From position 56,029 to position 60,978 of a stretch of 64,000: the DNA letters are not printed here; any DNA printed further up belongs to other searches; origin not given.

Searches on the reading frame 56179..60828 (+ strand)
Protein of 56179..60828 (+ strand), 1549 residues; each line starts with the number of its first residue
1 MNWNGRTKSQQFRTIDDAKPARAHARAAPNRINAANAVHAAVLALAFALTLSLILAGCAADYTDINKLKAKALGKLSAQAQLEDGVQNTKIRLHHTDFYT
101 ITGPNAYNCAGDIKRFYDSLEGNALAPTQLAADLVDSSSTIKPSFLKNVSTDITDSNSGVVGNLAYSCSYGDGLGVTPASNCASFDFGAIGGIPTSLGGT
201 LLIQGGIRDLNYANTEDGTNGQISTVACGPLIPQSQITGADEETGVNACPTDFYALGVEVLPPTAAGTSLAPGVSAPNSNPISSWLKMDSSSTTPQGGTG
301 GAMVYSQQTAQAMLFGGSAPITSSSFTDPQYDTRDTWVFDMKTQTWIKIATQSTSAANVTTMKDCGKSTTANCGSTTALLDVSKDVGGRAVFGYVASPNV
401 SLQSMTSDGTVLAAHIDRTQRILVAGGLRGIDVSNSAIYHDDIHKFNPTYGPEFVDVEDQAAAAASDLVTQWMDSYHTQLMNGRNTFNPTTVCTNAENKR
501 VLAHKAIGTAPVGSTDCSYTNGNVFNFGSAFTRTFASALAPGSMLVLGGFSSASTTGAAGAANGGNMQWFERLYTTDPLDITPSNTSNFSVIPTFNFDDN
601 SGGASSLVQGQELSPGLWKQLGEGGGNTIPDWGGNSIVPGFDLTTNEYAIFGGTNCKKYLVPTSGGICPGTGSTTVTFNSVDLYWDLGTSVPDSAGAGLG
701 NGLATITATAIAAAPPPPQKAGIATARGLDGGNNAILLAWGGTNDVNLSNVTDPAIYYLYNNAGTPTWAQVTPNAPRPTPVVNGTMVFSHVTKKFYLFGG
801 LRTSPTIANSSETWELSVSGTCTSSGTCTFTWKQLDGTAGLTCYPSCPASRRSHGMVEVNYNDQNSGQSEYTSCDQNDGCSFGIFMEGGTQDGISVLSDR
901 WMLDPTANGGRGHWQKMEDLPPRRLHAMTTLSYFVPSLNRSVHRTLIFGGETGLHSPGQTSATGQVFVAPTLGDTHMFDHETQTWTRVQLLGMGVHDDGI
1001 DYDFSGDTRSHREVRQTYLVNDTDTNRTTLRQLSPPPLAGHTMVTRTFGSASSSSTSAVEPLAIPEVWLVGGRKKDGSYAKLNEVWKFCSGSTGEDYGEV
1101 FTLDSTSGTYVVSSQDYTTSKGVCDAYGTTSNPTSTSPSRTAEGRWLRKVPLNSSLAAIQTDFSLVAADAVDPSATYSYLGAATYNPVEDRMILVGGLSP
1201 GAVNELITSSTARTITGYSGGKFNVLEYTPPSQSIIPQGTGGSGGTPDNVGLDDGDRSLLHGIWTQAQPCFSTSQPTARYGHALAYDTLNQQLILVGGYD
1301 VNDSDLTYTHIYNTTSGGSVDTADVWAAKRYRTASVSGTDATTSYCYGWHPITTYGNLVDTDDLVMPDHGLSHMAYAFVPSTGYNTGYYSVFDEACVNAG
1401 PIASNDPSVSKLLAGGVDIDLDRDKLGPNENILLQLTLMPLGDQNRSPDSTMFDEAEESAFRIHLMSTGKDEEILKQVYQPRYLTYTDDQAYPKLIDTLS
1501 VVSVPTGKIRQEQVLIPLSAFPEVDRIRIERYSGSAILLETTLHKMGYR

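Call 28: search_protein_families(library=pfam, proteins=[window:56179-60828:+], max_evalue=0.00001)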
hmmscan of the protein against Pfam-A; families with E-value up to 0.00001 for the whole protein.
window:56179-60828:+ (1549 aa): 5 families
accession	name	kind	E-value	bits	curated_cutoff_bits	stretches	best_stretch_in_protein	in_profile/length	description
PF24681.1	Kelch_KLHDC2_KLHL20_DRC7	-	2e-21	76.8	50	1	736-991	10-197/221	KLHDC2/KLHL20/DRC7 Kelch-repeats domain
PF13418.12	Kelch_4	-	1.7e-10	41.1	21.6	0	946-988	16-44/49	Galactose oxidase, central domain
PF24981.1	Beta-prop_ATRN-LZTR1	-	2.3e-10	40.7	50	0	284-357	26-90/289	Attractin/LZTR1 beta-propeller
PF13415.12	Kelch_3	-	2.6e-10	40.7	22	0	793-857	2-46/48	Galactose oxidase, central domain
PF01344.31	Kelch_1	-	8.7e-06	25.6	20.1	0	333-351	26-44/46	Kelch motif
